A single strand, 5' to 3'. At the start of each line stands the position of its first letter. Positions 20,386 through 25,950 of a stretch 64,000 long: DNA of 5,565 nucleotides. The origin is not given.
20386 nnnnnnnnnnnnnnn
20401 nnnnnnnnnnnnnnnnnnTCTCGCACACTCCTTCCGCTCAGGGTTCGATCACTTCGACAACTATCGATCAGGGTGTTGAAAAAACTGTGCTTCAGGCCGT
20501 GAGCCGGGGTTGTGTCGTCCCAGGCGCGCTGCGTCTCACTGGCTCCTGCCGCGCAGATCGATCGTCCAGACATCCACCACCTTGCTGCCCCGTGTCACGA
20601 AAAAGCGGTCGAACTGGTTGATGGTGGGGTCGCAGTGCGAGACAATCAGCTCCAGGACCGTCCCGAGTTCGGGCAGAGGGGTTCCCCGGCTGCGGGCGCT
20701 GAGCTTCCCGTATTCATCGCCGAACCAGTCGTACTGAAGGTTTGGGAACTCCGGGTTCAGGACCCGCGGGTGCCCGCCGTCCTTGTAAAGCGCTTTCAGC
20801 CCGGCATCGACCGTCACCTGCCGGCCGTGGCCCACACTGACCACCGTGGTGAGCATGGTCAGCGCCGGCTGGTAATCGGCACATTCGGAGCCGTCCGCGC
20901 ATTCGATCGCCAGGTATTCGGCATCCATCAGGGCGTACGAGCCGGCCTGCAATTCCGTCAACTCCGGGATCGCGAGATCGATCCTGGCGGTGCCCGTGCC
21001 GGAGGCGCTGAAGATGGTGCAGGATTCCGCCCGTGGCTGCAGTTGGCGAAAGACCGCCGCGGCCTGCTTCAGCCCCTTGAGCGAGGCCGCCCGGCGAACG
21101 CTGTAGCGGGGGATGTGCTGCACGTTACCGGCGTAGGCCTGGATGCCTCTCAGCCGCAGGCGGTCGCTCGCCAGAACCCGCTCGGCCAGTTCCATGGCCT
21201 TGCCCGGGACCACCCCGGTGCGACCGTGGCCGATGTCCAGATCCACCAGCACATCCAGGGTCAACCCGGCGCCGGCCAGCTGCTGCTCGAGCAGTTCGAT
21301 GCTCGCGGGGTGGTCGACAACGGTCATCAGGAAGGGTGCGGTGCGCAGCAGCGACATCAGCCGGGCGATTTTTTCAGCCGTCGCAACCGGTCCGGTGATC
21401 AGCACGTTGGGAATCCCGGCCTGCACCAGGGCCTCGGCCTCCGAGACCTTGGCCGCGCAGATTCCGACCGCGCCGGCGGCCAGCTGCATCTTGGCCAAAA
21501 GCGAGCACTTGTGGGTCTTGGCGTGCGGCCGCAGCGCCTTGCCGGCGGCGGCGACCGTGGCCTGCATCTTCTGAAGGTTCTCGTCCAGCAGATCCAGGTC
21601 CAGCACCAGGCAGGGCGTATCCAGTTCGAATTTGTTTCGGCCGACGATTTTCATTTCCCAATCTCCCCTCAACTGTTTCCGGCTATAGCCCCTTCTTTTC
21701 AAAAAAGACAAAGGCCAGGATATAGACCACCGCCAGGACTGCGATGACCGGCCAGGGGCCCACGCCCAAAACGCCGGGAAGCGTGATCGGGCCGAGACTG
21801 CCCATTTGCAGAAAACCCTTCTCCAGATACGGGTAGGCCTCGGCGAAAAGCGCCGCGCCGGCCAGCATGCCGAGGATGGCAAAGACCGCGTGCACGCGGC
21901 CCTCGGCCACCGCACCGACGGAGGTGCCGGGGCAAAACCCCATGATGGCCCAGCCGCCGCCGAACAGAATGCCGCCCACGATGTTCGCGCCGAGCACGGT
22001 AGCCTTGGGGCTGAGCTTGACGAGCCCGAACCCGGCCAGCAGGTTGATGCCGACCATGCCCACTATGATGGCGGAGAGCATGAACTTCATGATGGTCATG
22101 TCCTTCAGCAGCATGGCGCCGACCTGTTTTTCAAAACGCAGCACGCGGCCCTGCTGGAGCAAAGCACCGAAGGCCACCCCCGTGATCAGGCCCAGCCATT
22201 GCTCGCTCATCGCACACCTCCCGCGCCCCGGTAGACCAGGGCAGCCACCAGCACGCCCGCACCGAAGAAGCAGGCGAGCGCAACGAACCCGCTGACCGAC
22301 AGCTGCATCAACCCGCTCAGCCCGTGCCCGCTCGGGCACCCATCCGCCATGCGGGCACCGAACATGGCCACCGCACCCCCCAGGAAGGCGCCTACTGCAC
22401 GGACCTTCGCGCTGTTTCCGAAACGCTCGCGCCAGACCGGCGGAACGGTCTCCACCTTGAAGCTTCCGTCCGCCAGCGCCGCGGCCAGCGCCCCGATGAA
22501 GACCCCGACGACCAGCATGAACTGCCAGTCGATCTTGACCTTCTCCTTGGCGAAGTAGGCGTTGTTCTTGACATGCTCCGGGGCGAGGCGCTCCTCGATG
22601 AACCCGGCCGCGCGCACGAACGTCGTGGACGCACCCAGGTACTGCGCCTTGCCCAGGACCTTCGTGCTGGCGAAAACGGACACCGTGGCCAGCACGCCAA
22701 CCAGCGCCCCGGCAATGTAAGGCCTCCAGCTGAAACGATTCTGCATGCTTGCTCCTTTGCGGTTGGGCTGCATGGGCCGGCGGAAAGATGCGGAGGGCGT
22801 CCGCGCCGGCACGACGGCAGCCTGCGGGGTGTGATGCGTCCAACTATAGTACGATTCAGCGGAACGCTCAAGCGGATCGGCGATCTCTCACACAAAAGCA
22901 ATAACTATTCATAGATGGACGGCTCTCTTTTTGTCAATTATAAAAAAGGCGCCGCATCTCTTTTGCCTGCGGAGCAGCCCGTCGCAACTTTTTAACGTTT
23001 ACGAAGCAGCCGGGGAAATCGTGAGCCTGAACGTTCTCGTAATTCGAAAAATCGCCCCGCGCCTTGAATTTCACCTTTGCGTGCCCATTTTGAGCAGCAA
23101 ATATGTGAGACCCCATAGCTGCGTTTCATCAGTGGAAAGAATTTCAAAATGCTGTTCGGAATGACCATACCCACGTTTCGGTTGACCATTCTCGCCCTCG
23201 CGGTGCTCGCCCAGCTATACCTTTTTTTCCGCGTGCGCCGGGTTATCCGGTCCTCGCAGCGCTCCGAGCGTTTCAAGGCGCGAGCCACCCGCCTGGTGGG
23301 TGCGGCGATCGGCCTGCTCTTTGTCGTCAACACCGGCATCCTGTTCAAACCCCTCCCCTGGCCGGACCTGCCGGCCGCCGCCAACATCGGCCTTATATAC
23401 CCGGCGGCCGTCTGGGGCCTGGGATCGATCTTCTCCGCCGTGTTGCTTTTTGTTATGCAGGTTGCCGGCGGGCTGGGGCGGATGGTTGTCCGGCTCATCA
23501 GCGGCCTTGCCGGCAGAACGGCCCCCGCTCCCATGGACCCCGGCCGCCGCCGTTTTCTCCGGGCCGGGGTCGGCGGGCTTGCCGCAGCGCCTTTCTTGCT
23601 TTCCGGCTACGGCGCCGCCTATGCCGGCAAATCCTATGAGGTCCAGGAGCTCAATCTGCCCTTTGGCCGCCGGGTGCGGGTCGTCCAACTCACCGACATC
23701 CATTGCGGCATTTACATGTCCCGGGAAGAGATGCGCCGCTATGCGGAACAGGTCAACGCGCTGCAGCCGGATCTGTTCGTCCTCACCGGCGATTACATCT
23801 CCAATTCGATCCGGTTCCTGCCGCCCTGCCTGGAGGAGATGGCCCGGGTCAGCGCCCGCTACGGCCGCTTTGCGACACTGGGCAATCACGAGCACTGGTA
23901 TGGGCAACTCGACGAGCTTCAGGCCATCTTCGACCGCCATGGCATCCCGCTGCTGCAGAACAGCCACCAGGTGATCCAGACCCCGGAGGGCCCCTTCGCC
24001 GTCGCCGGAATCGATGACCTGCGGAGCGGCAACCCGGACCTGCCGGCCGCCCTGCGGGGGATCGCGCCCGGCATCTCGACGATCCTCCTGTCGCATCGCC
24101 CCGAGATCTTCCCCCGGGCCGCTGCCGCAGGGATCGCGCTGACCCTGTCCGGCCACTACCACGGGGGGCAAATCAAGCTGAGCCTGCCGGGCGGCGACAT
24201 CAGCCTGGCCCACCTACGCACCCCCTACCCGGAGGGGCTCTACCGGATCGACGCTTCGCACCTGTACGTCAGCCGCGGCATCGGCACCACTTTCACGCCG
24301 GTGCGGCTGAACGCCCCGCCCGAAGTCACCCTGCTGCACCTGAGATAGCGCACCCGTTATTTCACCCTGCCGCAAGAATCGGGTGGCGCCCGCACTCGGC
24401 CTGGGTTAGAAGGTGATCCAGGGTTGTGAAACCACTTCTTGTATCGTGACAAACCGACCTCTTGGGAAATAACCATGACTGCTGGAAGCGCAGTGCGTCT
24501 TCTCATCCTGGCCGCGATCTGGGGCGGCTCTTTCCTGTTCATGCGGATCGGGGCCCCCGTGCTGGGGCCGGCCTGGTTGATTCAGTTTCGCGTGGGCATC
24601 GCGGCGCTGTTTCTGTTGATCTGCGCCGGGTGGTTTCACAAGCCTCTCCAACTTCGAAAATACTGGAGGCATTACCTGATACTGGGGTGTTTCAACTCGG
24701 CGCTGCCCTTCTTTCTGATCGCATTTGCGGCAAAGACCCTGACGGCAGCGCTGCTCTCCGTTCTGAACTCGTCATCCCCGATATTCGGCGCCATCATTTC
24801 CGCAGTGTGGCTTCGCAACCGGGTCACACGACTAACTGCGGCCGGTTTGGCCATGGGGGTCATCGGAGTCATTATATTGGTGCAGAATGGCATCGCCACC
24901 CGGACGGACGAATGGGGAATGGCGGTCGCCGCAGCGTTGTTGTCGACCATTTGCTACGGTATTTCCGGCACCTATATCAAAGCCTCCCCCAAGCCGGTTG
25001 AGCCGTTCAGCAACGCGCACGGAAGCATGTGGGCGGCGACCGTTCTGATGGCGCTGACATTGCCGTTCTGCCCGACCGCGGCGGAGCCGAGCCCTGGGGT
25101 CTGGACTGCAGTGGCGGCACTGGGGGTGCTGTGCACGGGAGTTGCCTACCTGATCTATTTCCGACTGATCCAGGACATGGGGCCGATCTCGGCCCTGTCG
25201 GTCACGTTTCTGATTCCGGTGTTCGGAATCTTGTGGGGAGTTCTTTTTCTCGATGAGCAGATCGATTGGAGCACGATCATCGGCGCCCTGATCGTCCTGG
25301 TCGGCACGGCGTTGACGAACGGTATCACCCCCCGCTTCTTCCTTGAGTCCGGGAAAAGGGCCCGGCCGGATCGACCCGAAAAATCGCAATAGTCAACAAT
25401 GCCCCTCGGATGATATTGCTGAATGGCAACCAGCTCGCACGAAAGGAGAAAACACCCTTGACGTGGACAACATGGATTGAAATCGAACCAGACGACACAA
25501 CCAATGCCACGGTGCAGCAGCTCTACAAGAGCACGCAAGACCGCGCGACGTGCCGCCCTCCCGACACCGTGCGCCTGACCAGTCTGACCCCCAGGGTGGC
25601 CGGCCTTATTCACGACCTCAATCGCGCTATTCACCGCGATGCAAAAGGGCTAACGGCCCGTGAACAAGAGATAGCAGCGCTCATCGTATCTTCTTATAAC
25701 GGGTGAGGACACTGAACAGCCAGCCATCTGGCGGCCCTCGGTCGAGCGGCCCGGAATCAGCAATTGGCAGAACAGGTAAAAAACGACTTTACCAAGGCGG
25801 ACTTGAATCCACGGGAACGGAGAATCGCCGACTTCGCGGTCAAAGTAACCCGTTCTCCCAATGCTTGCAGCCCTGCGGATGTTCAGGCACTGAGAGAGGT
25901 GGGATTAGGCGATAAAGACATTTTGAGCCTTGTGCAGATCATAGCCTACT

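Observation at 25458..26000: Predicted U-x-x-U selenoprotein: CMD/AhpD-fold gene with in-frame TGA at both redox-cysteine positions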

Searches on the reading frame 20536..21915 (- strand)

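Call 44: search_protein_families(library=pfam, proteins=[window:20536-21915:-], max_evalue=0.00001)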
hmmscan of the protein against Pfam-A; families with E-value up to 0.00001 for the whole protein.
window:20536-21915:- (459 aa): 2 families
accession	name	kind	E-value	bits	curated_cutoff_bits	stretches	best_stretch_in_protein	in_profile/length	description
PF01168.26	Ala_racemase_N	-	6.3e-21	75.5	24.1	1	106-328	2-215/220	Alanine racemase, N-terminal domain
PF14031.13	D-ser_dehydrat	-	3.2e-17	63.4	22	1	351-440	1-96/97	Putative serine dehydratase domain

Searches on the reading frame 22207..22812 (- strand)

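Call 46: search_protein_families(library=ncbifam, proteins=[window:22207-22812:-], max_evalue=0.00001)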
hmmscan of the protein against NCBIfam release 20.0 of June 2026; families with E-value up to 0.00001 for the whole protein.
window:22207-22812:- (201 aa): 3 families
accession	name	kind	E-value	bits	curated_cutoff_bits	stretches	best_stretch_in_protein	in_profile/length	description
NF052577.1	ThSTportTsuASprch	equivalog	2e-10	40.5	400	1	89-194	233-328/330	thiosulfate transporter TsuA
NF041049.1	thio_trans_TsuA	exception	2.1e-07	30.4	645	1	27-190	195-331/348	thiosulfate utilization transporter TsuA/YeeE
NF033796.1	selen_YedE_FdhT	exception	7.2e-07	28.7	350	1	29-179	7-145/387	selenium metabolism membrane protein YedE/FdhT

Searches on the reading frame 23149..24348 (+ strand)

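Call 46: search_protein_families(library=ncbifam, proteins=[window:23149-24348:+], max_evalue=0.00001)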
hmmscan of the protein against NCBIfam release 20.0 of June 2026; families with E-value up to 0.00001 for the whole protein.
window:23149-24348:+ (399 aa): 2 families
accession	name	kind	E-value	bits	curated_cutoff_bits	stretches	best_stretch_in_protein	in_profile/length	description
NF008460.0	PRK11340.1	equivalog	1.3e-29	103.5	188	1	174-398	48-270/271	phosphodiesterase YaeI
NF033458.1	lipid_A_LpxG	equivalog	1.9e-22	80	350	2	256-398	173-318/321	UDP-2,3-diacylglucosamine diphosphatase LpxG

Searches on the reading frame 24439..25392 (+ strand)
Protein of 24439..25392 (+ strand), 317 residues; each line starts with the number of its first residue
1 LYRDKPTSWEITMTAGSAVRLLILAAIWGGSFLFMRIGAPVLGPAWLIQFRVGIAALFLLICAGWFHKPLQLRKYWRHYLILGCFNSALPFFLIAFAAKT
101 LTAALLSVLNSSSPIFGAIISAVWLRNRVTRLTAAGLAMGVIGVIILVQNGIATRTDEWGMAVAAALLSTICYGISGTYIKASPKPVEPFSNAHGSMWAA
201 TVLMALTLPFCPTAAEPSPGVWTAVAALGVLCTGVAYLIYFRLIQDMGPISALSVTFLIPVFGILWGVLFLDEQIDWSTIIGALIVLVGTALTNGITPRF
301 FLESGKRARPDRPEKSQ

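Call 46: search_protein_families(library=ncbifam, proteins=[window:24439-25392:+], max_evalue=0.00001)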
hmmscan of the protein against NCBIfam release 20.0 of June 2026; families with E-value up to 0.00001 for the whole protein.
window:24439-25392:+ (317 aa): 4 families
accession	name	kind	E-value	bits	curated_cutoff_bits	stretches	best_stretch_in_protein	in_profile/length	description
TIGR00950.1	2A78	equivalog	1.9e-26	93.1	230.2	1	28-289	1-262/264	carboxylate/amino acid/amine transporter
NF008432.0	PRK11272.1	equivalog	8.7e-17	61.3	270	1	20-289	14-280/294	drug/metabolite exporter YedA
NF050091.1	ArAmAcExpYddG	equivalog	7.1e-07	29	300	0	238-292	80-134/285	aromatic amino acid exporter YddG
TIGR03340.1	phn_DUF6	hypoth_equivalog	1.5e-06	28.1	288.15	1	58-291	48-279/281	phosphonate utilization associated putative membrane protein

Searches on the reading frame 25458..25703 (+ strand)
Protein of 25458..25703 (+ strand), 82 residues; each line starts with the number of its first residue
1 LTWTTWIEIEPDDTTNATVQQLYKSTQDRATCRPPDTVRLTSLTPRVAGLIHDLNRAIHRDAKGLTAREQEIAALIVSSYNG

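Call 77: search_protein_representatives(protein=window:25458-25703:+)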
Query: 82 residues. Proteins with E-value up to 0.001 (for the whole library): 15; up to 1e-10: 10; up to 1e-30: 1. The best 15 are listed.
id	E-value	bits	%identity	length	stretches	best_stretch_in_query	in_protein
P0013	4.3e-34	131.8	78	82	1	1-82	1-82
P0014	2.4e-25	104.0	63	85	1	1-82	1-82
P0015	1.8e-18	82.2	73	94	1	1-55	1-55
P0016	2.1e-18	82.0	53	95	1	2-82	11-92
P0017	3.4e-16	74.9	48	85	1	1-82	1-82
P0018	1.1e-15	73.4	50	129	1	1-82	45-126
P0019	1.1e-15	73.3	49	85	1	1-79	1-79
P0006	1.4e-15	73.0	51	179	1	1-79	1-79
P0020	2.4e-15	72.2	53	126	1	1-77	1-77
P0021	1.7e-11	60.0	49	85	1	1-82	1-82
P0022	3.9e-09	52.5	54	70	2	36-82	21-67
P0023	1.6e-08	50.5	57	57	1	1-44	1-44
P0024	5.5e-08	48.8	51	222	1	1-55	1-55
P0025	8.8e-08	48.2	53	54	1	1-49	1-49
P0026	5.0e-05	39.5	50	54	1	1-44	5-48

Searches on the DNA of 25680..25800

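Call 79: search_rna_families(source=window, start=25680, end=25800, threshold=evalue, max_evalue=10, show_alignments=3)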
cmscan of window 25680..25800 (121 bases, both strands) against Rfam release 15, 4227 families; matches with E-value up to 10: 2.
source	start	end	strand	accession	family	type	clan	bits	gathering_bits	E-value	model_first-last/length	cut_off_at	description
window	25686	25710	+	RF01762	whalefall-1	Gene; sRNA;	-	9.8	37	5.1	1-56/56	no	Whalefall-1 RNA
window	25687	25800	-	RF00080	Manganese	Cis-reg; riboswitch;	-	8.1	45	1.3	71-177/177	5'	Manganese Mn2+ riboswitch aptamer (yybP-ykoY)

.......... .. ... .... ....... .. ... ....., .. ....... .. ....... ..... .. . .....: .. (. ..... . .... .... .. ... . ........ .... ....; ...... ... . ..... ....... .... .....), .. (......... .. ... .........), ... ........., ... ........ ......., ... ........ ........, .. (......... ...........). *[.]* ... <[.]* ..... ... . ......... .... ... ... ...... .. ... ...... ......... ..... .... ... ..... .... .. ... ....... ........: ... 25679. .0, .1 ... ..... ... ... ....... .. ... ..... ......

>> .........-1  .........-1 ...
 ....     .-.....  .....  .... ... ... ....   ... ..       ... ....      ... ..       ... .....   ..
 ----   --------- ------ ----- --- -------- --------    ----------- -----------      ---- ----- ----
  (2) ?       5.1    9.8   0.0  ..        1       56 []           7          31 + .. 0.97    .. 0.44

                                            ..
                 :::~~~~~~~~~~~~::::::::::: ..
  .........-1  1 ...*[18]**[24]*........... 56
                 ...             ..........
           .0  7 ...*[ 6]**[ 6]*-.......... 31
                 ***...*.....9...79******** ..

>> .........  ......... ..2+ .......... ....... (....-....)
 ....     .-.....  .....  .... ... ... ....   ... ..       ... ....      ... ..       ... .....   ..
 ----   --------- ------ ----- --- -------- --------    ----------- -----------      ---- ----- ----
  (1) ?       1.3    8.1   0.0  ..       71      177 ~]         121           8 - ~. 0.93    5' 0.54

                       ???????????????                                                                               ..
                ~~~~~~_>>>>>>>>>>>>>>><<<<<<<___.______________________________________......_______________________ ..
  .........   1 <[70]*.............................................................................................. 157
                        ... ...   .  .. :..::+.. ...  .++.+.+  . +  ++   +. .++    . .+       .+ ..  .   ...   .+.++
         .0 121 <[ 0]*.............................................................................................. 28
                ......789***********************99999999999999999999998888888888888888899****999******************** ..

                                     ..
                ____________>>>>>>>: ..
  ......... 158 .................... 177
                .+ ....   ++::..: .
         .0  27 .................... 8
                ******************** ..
